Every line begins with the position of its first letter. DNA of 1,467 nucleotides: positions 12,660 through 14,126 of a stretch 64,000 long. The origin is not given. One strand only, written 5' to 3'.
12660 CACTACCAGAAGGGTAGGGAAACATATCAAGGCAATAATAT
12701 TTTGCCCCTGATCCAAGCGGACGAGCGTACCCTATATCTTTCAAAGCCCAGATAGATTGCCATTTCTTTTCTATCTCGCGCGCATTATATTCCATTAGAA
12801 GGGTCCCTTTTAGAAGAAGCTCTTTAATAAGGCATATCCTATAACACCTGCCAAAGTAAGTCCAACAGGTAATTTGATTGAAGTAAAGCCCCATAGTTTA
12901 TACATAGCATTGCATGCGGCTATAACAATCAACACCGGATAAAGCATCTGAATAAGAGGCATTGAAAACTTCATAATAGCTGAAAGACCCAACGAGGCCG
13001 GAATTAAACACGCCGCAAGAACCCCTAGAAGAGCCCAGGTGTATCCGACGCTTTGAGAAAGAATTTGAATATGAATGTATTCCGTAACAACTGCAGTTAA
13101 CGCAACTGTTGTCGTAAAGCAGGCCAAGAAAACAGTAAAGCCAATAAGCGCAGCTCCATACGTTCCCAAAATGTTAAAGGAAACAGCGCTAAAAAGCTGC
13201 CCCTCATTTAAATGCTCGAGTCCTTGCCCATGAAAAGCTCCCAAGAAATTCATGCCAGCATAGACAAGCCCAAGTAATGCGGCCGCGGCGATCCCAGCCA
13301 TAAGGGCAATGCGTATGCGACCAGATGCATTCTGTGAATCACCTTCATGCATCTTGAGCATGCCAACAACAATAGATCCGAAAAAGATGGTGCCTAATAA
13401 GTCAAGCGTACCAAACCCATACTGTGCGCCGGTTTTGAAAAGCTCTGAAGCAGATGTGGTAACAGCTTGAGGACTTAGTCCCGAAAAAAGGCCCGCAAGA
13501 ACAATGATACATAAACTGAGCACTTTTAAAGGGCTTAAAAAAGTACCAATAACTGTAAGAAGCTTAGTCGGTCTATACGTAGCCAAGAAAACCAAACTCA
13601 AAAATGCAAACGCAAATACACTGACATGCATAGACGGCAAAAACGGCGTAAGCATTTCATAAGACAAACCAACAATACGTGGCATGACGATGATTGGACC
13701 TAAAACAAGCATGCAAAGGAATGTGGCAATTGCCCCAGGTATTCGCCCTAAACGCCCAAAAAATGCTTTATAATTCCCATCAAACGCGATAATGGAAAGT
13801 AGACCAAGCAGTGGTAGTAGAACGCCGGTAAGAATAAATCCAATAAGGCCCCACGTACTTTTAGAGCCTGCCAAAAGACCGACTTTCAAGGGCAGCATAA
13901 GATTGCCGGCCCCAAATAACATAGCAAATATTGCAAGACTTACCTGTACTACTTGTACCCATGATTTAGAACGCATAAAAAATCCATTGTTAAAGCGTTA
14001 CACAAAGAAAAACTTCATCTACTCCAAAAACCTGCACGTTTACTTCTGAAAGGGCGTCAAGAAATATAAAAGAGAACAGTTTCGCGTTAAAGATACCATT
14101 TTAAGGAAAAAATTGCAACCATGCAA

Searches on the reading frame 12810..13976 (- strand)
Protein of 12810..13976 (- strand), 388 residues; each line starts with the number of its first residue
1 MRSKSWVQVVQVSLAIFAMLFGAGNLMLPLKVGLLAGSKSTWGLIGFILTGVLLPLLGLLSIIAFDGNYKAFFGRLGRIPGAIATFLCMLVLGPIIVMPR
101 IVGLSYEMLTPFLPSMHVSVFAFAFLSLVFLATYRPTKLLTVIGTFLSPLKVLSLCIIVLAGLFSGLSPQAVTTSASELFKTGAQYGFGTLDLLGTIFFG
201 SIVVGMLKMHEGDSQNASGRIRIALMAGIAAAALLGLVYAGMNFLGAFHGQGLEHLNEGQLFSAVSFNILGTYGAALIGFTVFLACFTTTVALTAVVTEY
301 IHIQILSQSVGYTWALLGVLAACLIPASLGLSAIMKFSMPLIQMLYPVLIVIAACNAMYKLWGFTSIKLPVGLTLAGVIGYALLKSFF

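Call 8: search_protein_families(library=pfam, proteins=[window:12810-13976:-], max_evalue=0.00001)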
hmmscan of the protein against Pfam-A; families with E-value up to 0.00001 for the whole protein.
window:12810-13976:- (388 aa): 1 family
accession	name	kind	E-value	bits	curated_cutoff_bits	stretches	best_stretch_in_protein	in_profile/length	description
PF05525.19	Branch_AA_trans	-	1.2e-61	209.5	22.3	1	8-380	4-380/429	Branched-chain amino acid transport protein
